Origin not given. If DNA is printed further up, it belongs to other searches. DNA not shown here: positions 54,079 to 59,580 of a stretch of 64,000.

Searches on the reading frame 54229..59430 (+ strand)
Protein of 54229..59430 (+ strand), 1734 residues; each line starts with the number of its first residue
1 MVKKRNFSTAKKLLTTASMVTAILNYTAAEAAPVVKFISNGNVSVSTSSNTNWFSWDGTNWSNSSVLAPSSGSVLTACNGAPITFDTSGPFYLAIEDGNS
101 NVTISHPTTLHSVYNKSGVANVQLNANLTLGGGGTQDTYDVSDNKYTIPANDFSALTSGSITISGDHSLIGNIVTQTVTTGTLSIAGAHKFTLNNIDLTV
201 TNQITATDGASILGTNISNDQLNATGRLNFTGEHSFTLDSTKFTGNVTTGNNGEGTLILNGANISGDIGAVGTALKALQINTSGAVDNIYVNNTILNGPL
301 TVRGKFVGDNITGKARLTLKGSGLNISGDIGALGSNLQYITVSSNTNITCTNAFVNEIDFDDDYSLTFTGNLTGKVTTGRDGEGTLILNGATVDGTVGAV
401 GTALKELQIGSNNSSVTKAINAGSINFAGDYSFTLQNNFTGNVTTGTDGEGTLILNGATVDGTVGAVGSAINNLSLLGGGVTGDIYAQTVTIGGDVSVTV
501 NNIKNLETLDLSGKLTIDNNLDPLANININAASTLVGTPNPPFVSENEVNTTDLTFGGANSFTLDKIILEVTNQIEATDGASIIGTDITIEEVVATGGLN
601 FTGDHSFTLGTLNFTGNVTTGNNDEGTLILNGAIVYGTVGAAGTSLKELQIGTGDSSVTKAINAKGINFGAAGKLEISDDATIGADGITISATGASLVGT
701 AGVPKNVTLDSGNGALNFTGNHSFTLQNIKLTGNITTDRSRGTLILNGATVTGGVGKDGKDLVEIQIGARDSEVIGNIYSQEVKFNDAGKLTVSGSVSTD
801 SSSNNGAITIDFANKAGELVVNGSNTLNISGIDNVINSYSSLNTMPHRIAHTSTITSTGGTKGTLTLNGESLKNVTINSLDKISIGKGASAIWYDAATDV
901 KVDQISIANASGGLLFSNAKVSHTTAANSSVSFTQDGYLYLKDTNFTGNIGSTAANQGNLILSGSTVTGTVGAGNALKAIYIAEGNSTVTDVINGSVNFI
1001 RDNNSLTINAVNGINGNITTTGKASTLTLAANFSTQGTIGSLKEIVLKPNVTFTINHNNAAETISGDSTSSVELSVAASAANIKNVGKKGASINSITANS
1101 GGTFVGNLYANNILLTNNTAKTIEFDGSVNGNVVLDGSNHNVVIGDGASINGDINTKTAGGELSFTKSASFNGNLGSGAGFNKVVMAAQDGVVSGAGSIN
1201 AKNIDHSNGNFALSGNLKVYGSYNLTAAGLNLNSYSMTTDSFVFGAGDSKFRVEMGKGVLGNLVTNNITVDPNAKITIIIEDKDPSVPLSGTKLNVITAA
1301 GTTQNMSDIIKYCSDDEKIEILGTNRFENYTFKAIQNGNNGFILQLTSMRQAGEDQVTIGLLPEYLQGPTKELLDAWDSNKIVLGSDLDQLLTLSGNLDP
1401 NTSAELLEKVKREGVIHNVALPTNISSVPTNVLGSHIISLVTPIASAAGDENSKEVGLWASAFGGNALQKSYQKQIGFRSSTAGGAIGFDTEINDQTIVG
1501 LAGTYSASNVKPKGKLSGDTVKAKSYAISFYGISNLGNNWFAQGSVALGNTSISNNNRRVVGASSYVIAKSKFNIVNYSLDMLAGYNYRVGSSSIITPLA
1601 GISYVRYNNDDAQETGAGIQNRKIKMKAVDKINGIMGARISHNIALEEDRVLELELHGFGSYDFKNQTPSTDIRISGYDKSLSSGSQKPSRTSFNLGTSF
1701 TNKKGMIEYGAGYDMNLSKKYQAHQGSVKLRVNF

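Call 67: search_protein_families(library=pfam, proteins=[window:54229-59430:+], max_evalue=0.0001)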
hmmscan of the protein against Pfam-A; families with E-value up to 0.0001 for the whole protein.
window:54229-59430:+ (1734 aa): 1 family
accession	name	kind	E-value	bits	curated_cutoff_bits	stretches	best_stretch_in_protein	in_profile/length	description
PF03797.25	Autotransporter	-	8.7e-34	117.9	26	1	1458-1701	1-241/255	Autotransporter beta-domain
